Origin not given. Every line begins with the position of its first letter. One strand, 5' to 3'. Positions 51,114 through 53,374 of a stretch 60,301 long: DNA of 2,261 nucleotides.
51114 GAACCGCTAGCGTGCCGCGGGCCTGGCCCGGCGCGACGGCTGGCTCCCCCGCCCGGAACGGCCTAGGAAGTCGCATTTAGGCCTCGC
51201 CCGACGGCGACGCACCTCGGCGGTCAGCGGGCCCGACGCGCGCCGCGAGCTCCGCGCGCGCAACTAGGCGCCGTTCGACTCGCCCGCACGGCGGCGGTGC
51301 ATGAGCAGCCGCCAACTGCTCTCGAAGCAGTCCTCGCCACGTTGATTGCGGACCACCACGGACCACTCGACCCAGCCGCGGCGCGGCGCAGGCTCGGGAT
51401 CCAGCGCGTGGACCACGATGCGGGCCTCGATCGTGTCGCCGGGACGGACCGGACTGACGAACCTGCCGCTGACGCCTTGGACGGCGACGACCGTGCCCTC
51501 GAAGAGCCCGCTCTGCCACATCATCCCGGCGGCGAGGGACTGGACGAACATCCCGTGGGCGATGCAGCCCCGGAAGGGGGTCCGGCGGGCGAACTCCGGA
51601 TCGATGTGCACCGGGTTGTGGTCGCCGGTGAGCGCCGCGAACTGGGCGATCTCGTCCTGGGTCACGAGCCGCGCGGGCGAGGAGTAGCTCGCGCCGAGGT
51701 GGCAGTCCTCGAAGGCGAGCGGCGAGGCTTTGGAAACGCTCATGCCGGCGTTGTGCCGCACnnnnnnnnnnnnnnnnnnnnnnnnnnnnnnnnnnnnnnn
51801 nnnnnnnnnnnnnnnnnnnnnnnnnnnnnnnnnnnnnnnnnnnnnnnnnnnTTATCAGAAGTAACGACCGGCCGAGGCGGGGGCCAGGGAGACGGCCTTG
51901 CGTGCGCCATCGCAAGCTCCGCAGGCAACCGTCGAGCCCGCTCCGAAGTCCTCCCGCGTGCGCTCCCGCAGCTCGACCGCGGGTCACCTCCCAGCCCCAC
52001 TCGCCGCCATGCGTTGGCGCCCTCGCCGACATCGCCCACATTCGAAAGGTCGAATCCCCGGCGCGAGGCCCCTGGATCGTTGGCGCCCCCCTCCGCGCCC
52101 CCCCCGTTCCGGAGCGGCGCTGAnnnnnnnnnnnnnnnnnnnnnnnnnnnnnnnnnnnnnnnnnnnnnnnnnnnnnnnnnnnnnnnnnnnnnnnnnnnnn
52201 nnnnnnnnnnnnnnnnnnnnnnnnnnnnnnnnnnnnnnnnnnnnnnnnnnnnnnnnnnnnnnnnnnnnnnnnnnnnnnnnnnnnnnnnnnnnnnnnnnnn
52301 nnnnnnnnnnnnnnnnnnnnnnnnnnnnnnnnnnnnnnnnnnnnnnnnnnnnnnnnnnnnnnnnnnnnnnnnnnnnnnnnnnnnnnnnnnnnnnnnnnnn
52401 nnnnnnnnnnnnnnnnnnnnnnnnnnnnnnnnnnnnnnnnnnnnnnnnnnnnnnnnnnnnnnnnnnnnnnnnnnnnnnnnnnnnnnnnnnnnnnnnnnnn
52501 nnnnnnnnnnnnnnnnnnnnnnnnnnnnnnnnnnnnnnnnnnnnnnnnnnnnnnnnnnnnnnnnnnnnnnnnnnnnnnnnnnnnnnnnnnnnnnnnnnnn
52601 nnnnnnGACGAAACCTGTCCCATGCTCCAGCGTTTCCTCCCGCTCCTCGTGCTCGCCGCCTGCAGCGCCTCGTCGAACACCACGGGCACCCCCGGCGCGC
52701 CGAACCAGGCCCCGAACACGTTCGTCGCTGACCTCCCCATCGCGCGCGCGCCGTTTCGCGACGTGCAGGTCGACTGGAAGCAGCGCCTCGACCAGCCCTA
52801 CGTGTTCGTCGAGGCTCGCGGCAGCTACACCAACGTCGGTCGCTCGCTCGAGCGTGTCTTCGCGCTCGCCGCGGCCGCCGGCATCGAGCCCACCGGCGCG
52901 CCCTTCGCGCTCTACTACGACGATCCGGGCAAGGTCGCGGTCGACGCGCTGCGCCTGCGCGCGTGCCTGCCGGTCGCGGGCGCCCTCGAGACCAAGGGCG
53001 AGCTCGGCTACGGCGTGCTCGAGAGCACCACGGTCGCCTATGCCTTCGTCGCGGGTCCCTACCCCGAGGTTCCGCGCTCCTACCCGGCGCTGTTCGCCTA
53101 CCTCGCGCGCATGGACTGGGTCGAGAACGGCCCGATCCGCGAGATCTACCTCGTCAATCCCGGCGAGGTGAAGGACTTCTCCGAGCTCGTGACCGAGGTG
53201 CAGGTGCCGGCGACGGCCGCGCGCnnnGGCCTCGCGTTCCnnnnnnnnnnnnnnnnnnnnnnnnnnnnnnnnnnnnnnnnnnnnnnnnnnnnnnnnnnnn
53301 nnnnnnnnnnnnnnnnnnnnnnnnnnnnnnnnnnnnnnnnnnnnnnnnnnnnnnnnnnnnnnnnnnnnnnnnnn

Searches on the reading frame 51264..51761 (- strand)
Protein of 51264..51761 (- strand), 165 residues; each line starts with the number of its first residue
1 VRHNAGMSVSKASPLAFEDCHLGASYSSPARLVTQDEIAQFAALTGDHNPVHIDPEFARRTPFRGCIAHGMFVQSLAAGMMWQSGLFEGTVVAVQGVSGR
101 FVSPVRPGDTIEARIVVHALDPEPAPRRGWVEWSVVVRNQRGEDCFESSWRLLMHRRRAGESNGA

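Call 25: search_protein_families(library=pfam, proteins=[window:51264-51761:-], max_evalue=0.001)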
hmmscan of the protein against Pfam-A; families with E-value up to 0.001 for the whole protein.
window:51264-51761:- (165 aa): 2 families
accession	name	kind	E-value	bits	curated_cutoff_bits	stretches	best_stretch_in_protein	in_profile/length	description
PF01575.25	MaoC_dehydratas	-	2.3e-27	95.5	27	1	28-118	12-102/123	MaoC like domain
PF13452.11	FAS1_DH_region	-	9.2e-07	29.5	22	1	22-120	3-103/132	FAS1-like, dehydratase domain region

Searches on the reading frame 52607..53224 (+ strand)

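Call 25: search_protein_families(library=pfam, proteins=[window:52607-53224:+], max_evalue=0.001)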
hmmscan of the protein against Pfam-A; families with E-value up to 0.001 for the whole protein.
window:52607-53224:+ (206 aa): 1 family
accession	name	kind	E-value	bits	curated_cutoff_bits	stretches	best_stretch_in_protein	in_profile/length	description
PF06445.20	GyrI-like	-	7.8e-18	65.6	26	1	62-201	10-153/155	GyrI-like small molecule binding domain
